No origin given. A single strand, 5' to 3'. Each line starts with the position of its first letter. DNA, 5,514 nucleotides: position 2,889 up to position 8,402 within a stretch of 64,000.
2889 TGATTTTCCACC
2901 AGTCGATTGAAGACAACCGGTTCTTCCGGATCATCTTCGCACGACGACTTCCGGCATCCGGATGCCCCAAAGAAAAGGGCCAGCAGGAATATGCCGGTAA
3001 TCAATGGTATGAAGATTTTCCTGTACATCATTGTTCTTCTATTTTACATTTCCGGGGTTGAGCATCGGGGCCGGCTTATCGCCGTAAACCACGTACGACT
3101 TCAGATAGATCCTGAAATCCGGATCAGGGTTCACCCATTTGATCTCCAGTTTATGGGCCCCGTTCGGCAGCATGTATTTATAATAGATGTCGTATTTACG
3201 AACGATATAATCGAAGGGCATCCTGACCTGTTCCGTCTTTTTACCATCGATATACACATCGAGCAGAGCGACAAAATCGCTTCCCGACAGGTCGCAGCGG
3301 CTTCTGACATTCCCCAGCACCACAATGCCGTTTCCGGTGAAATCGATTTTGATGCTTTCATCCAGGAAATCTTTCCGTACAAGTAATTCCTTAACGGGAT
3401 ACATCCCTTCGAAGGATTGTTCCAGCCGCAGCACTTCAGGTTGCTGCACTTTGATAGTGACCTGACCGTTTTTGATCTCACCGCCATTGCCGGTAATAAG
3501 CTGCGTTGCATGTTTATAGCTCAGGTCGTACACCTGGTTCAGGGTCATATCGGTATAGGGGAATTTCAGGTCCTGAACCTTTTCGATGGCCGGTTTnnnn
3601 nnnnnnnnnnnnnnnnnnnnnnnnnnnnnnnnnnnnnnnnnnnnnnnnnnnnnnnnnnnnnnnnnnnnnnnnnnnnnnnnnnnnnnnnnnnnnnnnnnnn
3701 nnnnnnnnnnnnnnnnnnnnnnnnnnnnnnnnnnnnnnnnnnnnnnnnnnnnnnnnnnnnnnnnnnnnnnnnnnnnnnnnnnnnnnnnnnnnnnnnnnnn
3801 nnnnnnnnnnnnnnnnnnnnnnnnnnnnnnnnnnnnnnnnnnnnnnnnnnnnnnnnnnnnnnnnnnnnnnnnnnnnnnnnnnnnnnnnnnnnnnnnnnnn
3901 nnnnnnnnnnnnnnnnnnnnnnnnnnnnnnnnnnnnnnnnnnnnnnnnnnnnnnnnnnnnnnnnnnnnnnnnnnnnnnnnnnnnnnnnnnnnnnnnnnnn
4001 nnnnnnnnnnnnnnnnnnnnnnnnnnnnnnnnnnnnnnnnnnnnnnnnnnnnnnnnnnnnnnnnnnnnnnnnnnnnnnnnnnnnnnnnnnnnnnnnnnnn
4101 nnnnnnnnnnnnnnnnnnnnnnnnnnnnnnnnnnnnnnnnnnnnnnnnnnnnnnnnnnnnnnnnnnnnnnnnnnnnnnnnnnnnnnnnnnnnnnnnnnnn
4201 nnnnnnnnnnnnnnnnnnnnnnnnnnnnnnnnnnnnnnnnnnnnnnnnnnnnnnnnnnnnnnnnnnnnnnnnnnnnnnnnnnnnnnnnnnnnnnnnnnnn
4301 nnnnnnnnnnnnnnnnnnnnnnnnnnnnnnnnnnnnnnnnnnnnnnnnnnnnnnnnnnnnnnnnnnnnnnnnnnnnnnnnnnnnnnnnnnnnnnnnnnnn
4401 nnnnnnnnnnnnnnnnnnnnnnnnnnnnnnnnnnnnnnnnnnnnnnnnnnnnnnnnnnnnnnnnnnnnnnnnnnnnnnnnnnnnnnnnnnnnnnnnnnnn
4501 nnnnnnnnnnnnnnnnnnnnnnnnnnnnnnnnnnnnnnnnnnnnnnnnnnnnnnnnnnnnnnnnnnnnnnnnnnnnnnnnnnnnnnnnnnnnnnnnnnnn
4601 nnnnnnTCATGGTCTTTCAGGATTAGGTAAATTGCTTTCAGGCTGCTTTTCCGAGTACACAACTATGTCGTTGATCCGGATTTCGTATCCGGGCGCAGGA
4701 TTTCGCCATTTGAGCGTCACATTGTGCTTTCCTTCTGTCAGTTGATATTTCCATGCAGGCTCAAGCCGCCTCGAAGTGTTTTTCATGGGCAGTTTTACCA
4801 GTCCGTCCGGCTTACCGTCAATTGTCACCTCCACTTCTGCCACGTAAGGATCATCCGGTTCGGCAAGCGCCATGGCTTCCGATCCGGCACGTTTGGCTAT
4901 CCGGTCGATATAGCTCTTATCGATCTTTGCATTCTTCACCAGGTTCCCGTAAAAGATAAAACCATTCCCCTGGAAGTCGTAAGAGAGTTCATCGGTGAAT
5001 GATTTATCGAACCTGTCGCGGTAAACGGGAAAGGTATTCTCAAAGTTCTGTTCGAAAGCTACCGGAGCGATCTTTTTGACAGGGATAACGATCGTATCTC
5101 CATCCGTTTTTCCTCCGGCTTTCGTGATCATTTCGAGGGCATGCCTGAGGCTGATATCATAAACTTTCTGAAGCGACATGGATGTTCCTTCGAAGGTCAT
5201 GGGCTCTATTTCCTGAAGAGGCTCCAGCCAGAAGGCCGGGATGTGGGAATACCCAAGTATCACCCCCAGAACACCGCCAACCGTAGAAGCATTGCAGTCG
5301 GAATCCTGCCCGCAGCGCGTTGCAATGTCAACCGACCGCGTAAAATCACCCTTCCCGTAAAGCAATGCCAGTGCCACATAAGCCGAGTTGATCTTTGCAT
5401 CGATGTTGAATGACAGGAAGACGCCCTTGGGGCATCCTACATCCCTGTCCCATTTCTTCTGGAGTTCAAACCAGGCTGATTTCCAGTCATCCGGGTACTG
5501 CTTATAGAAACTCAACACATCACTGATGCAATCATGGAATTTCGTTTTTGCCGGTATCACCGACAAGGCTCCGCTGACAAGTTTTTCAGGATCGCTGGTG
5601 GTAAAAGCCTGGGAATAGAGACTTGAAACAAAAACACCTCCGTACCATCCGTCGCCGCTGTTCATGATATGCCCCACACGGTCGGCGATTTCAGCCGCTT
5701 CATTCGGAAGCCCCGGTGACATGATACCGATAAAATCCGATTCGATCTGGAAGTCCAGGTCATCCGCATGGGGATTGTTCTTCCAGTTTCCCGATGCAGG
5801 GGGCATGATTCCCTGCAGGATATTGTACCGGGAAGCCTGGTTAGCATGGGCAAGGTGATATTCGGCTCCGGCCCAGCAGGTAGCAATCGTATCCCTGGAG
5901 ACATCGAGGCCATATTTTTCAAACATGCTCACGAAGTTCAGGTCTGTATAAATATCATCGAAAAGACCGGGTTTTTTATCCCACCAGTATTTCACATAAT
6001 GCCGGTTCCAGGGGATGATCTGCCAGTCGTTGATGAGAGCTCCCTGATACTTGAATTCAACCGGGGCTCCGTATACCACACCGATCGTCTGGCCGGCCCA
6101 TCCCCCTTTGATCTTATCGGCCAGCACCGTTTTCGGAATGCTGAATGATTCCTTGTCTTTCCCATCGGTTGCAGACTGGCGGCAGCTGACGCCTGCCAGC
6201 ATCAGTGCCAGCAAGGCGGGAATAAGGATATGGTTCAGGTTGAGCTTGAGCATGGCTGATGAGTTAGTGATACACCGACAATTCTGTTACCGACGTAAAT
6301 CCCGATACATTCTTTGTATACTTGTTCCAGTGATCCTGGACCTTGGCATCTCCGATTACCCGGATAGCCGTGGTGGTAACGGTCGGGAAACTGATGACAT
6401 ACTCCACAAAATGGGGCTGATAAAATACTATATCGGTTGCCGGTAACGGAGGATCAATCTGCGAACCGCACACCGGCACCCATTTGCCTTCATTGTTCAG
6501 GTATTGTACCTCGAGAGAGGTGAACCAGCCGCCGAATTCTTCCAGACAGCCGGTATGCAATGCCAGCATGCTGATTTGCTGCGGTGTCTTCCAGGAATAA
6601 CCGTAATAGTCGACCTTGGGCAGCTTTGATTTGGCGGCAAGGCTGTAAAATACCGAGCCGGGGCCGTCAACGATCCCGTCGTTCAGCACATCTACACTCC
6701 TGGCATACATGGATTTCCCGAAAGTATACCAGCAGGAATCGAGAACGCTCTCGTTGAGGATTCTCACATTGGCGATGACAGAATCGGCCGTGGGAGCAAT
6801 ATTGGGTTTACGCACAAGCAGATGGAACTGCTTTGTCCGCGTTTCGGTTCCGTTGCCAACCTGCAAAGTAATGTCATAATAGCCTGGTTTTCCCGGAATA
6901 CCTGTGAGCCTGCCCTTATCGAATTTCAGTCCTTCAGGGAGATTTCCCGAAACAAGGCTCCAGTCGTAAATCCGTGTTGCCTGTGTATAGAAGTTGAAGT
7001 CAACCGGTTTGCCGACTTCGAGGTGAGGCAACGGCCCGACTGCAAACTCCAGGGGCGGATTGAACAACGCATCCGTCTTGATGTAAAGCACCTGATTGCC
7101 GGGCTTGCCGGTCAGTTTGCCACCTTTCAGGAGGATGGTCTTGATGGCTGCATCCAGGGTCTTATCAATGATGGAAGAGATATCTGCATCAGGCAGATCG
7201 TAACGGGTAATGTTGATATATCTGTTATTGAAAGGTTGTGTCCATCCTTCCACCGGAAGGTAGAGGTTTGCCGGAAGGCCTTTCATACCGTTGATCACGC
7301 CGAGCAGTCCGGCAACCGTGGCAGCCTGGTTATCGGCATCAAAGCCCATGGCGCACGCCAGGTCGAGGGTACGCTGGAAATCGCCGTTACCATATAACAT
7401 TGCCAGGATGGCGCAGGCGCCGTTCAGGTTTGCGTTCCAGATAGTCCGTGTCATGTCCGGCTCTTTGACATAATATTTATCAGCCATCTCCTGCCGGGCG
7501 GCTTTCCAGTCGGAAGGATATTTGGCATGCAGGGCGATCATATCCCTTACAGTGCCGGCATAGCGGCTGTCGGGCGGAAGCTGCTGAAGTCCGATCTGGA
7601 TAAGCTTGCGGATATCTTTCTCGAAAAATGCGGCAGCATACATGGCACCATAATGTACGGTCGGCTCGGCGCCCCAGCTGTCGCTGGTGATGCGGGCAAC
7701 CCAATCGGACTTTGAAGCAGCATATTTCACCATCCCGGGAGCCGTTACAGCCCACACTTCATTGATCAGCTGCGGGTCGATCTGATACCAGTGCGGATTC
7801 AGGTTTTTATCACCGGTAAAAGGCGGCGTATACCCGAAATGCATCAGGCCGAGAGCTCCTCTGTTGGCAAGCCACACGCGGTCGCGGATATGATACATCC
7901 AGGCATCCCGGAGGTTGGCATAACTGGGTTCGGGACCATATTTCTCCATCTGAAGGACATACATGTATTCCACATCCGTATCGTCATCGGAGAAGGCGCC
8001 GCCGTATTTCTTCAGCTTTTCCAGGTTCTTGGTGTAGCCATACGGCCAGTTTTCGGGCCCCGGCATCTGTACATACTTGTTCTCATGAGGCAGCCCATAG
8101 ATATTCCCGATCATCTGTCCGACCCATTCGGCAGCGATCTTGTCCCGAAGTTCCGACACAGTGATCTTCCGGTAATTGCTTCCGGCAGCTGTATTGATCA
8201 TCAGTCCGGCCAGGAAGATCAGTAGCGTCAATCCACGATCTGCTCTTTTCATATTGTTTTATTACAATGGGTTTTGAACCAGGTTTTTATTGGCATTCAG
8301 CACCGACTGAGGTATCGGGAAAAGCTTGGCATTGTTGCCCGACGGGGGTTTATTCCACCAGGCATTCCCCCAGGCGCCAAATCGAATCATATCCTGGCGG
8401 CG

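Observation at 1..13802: Ribokinase-led SusC/SusD operon whose only predicted enzymes are three exported ADP-ribosylglycohydrolase-fold proteins and two tandem esterases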

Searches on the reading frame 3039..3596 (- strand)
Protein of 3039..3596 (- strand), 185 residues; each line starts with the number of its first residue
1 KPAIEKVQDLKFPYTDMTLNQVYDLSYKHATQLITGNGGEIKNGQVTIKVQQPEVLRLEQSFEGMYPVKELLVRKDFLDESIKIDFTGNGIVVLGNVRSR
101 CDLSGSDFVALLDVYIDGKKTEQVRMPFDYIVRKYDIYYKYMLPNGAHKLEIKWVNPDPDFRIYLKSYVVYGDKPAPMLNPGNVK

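Call 47: search_protein_families(library=pfam, proteins=[window:3039-3596:-], max_evalue=5)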
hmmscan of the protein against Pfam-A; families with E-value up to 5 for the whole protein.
window:3039-3596:- (185 aa): 0 families

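Call 63: predict_structure(alignment_id=A3)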
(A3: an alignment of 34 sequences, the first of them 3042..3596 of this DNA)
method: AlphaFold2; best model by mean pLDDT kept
length: 185 residues; sequences in the alignment: 34
mean_pLDDT: 80.9   pTM: 0.58
mean pLDDT of the five models: 80.9, 78.3, 78.2, 78.1, 78.0
residues with pLDDT >= 90: 55; 70-90: 93; 50-70: 26; < 50: 11
segments of 3 or more residues with pLDDT < 50: 53-59
pLDDT, mean of each block of 10 residues (from residue 1): 56 81 84 86 82 50 79 90 93 89 86 95 86 60 91 94 91 77 52
secondary structure, 60 per line:
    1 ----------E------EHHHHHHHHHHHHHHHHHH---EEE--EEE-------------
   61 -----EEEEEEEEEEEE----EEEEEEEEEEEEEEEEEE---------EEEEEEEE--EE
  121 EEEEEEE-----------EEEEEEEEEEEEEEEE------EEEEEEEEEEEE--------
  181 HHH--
elements in order: H19-36 E40-42 E45-47 E66-77 E82-99 E109-116 E119-127 E139-154 E161-172

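Call 66: fold_search(model_id=the predicted structure, library=pdb)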
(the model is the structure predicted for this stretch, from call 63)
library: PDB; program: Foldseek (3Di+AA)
matches with E <= 10: 1526; with E <= 0.001: 2
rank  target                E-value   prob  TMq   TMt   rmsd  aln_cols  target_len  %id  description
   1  8w7n                  5.0e-04  1.00  0.32  0.08  10.6       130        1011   10  Crystal structure of the in-cell Cry1Aa purified from Bacillus thuringiensis (released 2024-03-06)
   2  3wnk                  7.3e-04  1.00  0.35  0.11   7.8       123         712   13  Crystal Structure of Bacillus circulans T-3040 cycloisomaltooligosaccharide glucanotransferase (released 2014-02-05)
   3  6yf6_A                1.0e-03  1.00  0.31  0.39   8.3       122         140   16  EclA C-terminal domain; sugar-binding protein (released 2021-04-07)
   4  6yf6_B                1.1e-03  1.00  0.32  0.39  11.8       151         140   14  EclA C-terminal domain; sugar-binding protein (released 2021-04-07)
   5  4xvh                  1.2e-03  1.00  0.32  0.19   8.8       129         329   16  Crystal structure of a Corynascus thermopiles (Myceliophthora fergusii) carbohydrate esterase family 2 (CE2) enzyme plus (released 2015-02-11)
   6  3wno_A                1.7e-03  1.00  0.36  0.11   7.8       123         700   14  D308A mutant of Bacillus circulans T-3040 cycloisomaltooligosaccharide glucanotransferase complexed with cycloisomalto (released 2014-02-05)
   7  3wnl_A                1.7e-03  1.00  0.36  0.11   7.7       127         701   12  D308A mutant of Bacillus circulans T-3040 cycloisomaltooligosaccharide glucanotransferase complexed with isomaltohexao (released 2014-02-05)
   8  7l2z_C                1.7e-03  1.00  0.31  0.11   6.2       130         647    8  Bacterial cellulose synthase BcsB hexamer (released 2021-03-24)
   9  3eb7_A                1.9e-03  1.00  0.34  0.12   5.7       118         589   13  Crystal Structure of Insecticidal Delta-Endotoxin Cry8Ea1 from Bacillus Thuringiensis at 2.2 Angstroms Resolution (released 2008-09-16)
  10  2wao_A                2.0e-03  1.00  0.34  0.20   7.1       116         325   11  Structure of a family two carbohydrate esterase from Clostridium thermocellum in complex with cellohexaose (released 2009-10-06)
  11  2waa                  2.1e-03  0.98  0.27  0.16  10.4       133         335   16  Structure of a family two carbohydrate esterase from Cellvibrio japonicus (released 2009-03-24)
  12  6hfz_D                2.2e-03  1.00  0.36  0.20  14.5       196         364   14  Crystal structure of a two-domain esterase (CEX) active on acetylated mannans (released 2019-09-11)
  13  1ux7_A                2.6e-03  1.00  0.29  0.42   8.6       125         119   10  Carbohydrate-Binding Module CBM36 in complex with calcium and xylotriose (released 2004-10-27)
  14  3wnn_A                2.9e-03  1.00  0.31  0.10   4.8        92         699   20  D308A mutant of Bacillus circulans T-3040 cycloisomaltooligosaccharide glucanotransferase complexed with isomaltooctao (released 2014-02-05)
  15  8xck_F                2.9e-03  0.99  0.31  0.20  13.6       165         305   15  Closed state of central tail fiber of bacteriophage lambda (released 2024-05-01)
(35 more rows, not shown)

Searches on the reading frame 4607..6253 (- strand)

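Call 3: search_protein_families(library=pfam, proteins=[window:4607-6253:-], max_evalue=0.01)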
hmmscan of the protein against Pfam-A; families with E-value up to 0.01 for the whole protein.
window:4607-6253:- (548 aa): 1 family
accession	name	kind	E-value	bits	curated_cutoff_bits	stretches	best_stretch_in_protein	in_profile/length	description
PF03747.19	ADP_ribosyl_GH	-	5.9e-37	128.3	26.2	1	50-340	1-286/287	ADP-ribosylglycohydrolase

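Call 11: search_protein_families(library=ncbifam, proteins=[window:4607-6253:-], max_evalue=0.001)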
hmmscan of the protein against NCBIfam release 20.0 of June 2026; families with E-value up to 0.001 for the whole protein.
window:4607-6253:- (548 aa): 0 families

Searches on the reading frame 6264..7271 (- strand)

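Call 47: search_protein_families(library=pfam, proteins=[window:6264-7271:-], max_evalue=5)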
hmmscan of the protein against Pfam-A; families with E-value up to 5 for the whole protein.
window:6264-7271:- (335 aa): 2 families
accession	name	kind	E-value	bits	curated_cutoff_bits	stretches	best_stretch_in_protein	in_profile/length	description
PF05345.18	He_PIG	-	2.7e-07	31.4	24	1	84-152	13-94/96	Putative Ig domain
PF00801.26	PKD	-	0.014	15.9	23.5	1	84-151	11-78/80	PKD domain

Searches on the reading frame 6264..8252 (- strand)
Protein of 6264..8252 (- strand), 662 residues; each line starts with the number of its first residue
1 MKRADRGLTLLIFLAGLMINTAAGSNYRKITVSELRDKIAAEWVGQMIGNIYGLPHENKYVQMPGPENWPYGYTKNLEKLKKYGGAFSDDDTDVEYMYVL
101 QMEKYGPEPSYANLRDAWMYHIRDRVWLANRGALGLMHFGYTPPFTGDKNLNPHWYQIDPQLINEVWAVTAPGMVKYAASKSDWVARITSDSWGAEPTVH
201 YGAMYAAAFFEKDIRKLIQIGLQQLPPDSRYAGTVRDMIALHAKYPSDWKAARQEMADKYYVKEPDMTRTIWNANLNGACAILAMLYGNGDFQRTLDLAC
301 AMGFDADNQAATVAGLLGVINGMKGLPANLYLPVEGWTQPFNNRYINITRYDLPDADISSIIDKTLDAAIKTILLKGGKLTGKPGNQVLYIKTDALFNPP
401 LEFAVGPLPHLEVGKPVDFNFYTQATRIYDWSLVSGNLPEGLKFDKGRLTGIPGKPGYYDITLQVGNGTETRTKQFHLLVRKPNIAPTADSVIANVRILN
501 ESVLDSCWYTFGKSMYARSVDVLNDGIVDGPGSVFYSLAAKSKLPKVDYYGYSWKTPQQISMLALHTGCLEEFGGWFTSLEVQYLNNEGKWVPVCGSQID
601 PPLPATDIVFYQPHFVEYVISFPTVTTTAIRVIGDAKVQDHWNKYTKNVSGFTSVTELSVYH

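Call 3: search_protein_families(library=pfam, proteins=[window:6264-8252:-], max_evalue=0.01)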
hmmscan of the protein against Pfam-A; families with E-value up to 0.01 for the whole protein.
window:6264-8252:- (662 aa): 2 families
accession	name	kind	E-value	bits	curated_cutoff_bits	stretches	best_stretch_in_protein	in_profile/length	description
PF03747.19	ADP_ribosyl_GH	-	4e-28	99.4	26.2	1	43-328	3-286/287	ADP-ribosylglycohydrolase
PF05345.18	He_PIG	-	8.4e-07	29.8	24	1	411-479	13-94/96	Putative Ig domain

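Call 11: search_protein_families(library=ncbifam, proteins=[window:6264-8252:-], max_evalue=0.001)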
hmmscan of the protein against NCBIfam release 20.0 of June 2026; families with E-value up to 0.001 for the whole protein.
window:6264-8252:- (662 aa): 0 families
